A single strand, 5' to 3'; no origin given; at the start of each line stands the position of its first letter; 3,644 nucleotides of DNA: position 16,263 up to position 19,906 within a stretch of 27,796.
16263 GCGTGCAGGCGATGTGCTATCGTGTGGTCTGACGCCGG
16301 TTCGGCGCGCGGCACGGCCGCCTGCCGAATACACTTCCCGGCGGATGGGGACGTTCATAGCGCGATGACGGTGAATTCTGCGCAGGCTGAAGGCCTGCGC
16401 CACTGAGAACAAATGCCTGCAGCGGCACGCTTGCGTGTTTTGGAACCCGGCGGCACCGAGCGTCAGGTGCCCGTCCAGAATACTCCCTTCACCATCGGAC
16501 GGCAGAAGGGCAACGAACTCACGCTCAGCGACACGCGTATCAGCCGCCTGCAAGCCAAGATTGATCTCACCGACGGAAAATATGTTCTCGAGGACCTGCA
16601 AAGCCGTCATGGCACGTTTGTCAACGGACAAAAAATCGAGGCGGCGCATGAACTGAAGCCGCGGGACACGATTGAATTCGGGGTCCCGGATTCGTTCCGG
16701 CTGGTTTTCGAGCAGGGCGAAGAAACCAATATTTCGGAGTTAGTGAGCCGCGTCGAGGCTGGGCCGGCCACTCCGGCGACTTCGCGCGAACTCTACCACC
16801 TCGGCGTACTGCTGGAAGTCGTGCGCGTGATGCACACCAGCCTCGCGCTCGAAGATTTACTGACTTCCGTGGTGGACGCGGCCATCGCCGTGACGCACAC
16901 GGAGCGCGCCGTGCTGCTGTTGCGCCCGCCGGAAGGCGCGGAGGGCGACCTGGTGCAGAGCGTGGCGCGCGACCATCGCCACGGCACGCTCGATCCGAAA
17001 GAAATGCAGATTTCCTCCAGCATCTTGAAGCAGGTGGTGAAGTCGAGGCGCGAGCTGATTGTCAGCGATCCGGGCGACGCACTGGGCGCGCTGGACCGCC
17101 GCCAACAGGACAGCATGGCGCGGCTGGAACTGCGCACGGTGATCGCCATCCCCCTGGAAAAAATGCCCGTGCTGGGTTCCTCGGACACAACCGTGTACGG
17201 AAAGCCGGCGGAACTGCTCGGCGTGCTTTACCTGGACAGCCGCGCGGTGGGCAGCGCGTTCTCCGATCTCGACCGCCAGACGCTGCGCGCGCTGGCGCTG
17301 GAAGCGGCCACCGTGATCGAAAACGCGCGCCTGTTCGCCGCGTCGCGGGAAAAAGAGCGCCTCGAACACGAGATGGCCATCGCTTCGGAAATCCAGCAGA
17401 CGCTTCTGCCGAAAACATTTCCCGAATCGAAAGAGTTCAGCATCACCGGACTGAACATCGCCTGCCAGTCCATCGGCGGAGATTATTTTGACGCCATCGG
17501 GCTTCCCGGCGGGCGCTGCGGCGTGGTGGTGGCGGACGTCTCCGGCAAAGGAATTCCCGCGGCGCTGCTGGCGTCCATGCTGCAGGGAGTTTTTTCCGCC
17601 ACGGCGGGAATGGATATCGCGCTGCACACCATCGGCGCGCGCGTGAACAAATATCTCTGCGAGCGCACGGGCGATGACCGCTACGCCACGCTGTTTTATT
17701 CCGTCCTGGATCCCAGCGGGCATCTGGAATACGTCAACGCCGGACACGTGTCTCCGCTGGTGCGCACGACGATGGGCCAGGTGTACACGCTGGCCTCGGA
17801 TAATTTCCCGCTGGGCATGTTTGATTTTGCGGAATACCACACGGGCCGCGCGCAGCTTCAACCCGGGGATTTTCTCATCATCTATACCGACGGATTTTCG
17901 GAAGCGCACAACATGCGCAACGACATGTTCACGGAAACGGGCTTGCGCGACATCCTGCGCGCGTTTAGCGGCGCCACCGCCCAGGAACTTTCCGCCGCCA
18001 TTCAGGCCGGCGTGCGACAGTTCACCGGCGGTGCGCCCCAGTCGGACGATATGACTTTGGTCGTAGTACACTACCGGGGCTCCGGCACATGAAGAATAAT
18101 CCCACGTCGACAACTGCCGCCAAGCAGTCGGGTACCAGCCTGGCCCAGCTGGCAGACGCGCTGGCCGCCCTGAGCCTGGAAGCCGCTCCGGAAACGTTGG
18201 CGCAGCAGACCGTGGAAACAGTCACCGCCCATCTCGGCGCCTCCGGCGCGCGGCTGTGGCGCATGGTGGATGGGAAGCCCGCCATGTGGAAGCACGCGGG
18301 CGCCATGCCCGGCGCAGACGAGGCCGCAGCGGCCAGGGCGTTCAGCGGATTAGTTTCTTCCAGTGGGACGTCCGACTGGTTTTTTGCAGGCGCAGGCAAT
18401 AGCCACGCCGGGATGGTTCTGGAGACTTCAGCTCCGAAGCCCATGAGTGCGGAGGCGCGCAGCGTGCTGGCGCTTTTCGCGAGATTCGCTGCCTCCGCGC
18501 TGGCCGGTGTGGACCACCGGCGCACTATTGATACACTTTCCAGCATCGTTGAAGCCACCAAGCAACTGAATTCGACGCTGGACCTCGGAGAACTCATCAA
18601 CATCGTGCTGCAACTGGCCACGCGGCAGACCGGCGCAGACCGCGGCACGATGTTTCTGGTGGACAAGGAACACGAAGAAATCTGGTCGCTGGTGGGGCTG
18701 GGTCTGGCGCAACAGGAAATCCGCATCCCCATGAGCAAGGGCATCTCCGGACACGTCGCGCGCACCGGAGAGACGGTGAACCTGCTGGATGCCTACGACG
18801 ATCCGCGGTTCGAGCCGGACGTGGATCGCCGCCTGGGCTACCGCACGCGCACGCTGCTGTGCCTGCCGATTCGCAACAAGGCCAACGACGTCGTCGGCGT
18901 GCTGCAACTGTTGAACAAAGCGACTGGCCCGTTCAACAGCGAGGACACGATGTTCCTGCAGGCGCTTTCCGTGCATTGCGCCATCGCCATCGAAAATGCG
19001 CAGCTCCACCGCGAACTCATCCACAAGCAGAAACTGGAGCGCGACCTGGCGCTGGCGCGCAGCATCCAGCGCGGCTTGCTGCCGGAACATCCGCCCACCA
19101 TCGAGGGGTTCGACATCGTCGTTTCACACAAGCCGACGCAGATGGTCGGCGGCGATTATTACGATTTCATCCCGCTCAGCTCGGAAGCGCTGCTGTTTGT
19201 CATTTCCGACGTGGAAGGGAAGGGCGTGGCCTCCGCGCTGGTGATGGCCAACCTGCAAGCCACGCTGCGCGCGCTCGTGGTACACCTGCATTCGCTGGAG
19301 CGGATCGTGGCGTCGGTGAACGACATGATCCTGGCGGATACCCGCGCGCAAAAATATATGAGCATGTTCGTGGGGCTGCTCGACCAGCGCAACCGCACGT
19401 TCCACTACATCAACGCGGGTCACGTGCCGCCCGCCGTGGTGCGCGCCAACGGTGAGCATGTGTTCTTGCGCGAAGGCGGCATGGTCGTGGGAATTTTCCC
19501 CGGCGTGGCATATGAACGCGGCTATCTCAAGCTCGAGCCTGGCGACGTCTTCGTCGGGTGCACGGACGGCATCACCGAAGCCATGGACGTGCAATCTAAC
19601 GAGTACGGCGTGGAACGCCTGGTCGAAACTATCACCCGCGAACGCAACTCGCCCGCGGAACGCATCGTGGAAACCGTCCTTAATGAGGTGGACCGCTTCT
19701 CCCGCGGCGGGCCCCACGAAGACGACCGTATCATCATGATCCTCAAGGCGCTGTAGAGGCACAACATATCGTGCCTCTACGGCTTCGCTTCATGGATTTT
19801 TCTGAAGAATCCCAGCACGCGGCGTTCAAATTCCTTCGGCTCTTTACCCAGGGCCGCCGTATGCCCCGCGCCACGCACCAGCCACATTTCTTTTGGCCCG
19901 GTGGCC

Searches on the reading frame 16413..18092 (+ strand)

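Call 37: search_protein_families(library=pfam, proteins=[window:16413-18092:+], max_evalue=0.0001)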
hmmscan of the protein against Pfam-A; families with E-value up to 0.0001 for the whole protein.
window:16413-18092:+ (559 aa): 5 families
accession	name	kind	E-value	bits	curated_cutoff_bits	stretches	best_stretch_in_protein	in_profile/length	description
PF07228.17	SpoIIE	-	3.9e-48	164.4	25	1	365-554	1-191/192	Stage II sporulation protein E (SpoIIE)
PF00498.31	FHA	-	4.4e-18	65.9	20.7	1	27-90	2-67/67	FHA domain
PF16697.10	Yop-YscD_cpl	-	3.1e-12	47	33.2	1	17-91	10-85/94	Inner membrane component of T3SS, cytoplasmic domain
PF01590.32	GAF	-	1.3e-08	35.8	22.4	1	146-302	2-133/133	GAF domain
PF13185.12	GAF_2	-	2e-06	28.5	28.6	0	145-248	3-96/136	GAF domain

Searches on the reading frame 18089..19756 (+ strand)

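Call 37: search_protein_families(library=pfam, proteins=[window:18089-19756:+], max_evalue=0.0001)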
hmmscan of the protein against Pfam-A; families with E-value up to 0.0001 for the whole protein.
window:18089-19756:+ (555 aa): 4 families
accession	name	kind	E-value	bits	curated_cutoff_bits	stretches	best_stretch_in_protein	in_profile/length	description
PF07228.17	SpoIIE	-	2.1e-44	152.2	25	1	366-553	3-190/192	Stage II sporulation protein E (SpoIIE)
PF01590.32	GAF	-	2.1e-22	80.5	22.4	1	165-301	1-133/133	GAF domain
PF13185.12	GAF_2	-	2.5e-18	67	28.6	1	164-302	2-136/136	GAF domain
PF13492.12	GAF_3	-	2.3e-10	41.4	27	1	165-303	1-129/129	GAF domain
